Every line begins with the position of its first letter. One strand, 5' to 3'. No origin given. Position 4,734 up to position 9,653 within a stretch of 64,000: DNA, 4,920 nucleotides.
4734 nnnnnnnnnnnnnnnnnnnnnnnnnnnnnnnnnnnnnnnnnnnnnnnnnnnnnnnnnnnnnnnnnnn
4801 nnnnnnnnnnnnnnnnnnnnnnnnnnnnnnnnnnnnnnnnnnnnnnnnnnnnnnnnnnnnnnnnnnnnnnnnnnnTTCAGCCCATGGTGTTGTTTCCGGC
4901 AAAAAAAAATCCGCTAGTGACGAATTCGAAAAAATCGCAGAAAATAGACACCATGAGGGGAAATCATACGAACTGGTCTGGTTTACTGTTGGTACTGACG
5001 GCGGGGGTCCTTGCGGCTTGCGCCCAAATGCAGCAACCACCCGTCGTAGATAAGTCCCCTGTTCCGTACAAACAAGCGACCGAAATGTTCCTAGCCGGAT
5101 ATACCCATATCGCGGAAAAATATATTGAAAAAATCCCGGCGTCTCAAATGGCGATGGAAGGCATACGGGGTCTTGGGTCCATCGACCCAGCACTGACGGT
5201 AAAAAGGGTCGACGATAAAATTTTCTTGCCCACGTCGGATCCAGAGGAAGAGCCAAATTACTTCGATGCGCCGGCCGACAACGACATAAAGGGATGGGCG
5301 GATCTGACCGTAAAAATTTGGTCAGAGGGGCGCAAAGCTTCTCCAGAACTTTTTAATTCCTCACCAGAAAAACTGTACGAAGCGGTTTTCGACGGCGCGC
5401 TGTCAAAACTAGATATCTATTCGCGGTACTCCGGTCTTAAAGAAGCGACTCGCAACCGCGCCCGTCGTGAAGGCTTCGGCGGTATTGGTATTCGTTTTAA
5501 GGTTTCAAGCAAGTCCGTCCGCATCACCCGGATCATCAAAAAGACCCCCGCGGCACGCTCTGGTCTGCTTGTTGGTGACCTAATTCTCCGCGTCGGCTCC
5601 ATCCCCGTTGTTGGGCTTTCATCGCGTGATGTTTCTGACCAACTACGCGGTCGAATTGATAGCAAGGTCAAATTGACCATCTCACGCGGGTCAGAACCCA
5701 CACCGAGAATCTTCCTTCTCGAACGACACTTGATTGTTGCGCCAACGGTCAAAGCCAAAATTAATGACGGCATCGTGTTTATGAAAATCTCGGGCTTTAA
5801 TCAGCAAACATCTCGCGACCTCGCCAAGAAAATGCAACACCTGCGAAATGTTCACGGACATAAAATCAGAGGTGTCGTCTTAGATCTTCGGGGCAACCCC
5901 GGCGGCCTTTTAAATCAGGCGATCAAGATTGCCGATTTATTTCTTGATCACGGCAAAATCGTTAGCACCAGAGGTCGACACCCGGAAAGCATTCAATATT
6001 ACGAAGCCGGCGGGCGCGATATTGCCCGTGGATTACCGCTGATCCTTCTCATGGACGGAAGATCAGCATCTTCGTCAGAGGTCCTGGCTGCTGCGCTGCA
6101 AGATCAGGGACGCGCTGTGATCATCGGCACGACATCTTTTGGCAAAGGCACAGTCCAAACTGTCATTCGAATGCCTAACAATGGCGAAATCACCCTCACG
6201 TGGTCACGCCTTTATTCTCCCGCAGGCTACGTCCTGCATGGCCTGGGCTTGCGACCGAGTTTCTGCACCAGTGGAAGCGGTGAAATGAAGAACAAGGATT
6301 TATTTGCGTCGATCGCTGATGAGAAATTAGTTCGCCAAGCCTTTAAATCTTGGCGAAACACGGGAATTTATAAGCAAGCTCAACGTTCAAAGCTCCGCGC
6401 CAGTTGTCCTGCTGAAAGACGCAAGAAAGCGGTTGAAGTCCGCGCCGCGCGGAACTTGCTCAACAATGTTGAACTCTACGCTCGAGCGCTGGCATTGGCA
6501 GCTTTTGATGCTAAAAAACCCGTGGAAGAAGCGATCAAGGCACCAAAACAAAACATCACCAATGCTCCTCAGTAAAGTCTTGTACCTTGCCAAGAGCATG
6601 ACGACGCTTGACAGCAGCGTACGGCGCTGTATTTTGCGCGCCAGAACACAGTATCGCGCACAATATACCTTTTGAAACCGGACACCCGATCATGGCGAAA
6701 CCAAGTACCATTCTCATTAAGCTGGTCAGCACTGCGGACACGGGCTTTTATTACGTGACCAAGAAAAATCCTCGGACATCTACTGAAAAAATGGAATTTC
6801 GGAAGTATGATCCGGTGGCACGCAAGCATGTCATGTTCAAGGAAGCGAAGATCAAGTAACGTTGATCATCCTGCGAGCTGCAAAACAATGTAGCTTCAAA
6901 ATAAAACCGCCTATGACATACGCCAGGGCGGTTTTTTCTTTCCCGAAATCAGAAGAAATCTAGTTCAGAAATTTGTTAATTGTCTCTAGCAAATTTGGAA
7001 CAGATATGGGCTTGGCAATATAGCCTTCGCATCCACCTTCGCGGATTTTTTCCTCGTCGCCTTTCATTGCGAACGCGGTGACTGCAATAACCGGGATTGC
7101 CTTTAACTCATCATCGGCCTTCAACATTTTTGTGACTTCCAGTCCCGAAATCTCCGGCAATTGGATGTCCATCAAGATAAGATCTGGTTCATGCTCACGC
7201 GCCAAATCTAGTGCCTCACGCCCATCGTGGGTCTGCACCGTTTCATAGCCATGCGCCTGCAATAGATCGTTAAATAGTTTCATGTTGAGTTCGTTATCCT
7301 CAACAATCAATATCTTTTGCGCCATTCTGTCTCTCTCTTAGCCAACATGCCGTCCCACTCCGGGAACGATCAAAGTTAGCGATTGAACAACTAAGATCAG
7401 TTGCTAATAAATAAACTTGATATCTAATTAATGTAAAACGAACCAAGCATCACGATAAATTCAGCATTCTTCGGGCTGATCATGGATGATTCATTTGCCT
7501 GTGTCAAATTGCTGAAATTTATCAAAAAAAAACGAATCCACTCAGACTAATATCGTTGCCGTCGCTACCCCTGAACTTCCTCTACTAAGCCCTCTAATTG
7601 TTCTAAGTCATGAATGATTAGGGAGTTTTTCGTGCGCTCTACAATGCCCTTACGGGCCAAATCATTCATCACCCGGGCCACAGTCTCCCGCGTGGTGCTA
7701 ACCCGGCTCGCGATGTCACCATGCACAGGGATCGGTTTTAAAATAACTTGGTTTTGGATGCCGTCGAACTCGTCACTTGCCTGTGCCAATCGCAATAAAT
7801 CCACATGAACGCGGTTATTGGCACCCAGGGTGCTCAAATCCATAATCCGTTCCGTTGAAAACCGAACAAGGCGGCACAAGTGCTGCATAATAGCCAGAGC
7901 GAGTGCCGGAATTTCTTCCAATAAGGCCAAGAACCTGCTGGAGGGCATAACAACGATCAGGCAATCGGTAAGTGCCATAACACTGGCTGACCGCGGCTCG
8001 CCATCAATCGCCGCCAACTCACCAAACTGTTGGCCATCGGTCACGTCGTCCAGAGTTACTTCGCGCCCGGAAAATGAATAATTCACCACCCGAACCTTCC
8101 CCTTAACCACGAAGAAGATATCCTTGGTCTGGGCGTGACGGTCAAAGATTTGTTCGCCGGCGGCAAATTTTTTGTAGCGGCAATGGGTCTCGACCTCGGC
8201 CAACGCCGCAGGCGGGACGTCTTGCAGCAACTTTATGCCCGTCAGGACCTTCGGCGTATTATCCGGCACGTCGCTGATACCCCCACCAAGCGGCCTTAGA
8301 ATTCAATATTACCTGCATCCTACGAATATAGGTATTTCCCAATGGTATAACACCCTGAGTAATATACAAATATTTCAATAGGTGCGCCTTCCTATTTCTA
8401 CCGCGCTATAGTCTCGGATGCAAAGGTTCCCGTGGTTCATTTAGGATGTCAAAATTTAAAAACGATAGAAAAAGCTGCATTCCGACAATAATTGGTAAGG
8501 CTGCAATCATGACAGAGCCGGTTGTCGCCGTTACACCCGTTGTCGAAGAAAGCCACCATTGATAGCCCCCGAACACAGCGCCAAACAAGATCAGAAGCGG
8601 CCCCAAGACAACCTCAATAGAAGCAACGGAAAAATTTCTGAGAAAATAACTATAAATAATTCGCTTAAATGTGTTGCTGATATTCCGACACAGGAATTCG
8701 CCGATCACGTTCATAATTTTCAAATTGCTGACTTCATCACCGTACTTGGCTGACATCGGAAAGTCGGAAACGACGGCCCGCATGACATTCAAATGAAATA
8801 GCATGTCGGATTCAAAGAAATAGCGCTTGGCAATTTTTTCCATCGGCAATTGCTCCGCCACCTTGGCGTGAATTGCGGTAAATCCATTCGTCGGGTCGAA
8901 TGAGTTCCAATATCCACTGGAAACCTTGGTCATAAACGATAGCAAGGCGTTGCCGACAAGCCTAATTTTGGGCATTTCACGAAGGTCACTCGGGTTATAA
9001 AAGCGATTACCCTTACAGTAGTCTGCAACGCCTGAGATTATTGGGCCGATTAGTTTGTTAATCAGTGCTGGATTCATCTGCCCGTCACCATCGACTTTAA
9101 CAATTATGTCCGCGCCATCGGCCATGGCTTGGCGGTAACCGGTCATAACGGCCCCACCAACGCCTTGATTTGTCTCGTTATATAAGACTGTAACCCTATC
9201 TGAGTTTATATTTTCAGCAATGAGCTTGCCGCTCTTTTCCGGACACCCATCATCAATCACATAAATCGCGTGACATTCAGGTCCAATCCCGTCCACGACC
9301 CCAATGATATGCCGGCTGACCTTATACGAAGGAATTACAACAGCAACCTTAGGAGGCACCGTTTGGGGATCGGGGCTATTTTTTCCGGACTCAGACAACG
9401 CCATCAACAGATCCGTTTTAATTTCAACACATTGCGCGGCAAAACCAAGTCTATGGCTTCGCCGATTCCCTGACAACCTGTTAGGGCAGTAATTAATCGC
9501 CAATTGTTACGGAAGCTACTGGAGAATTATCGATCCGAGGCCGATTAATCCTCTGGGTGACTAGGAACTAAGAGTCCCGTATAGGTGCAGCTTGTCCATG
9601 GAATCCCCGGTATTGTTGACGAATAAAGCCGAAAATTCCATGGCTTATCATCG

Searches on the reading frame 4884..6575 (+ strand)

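Call 55: search_protein_families(library=pfam, proteins=[window:4884-6575:+], max_evalue=0.00001)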
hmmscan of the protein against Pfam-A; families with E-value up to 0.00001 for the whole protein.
window:4884-6575:+ (563 aa): 4 families
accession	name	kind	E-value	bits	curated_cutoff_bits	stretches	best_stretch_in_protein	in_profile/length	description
PF03572.23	Peptidase_S41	-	1.7e-43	148.5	24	1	299-458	4-161/165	Peptidase family S41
PF13180.12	PDZ_2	-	9.5e-11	42.3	27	1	199-271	1-72/80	PDZ domain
PF17820.7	PDZ_6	-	1.8e-08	34.4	27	1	214-268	2-54/54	PDZ domain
PF00595.29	PDZ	-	4.6e-08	33.8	23.2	1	197-266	8-80/81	PDZ domain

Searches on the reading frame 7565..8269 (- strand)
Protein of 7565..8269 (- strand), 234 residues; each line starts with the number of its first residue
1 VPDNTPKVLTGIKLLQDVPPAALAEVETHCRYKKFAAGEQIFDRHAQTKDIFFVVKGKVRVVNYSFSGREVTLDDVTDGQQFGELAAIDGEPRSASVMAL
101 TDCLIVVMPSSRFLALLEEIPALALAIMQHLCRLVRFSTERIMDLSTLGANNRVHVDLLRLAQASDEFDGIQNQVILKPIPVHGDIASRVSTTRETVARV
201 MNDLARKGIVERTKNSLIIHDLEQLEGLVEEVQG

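Call 55: search_protein_families(library=pfam, proteins=[window:7565-8269:-], max_evalue=0.00001)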
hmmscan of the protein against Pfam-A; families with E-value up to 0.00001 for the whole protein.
window:7565-8269:- (234 aa): 2 families
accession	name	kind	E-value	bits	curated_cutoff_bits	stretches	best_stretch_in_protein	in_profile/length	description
PF00027.35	cNMP_binding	-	1e-21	77.1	27.5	1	33-119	2-88/89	Cyclic nucleotide-binding domain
PF13545.12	HTH_Crp_2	-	3.9e-12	46.4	27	1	181-226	23-68/70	Crp-like helix-turn-helix domain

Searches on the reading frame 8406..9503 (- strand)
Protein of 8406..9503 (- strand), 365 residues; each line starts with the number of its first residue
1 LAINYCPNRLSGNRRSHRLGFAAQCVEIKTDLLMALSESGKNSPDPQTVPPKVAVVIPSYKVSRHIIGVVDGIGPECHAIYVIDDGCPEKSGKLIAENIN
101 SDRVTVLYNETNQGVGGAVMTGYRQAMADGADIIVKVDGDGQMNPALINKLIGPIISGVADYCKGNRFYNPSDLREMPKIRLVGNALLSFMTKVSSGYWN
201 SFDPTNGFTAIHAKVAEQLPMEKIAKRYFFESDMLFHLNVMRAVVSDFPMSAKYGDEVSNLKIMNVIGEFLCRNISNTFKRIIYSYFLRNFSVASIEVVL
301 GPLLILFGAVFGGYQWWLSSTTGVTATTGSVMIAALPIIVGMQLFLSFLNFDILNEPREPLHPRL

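Call 55: search_protein_families(library=pfam, proteins=[window:8406-9503:-], max_evalue=0.00001)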
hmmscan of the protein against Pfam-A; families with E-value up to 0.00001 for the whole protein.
window:8406-9503:- (365 aa): 1 family
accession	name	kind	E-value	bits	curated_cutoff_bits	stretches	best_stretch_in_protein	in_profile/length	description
PF00535.33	Glycos_transf_2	-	7.6e-15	55.7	23.3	1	80-218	30-166/168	Glycosyl transferase family 2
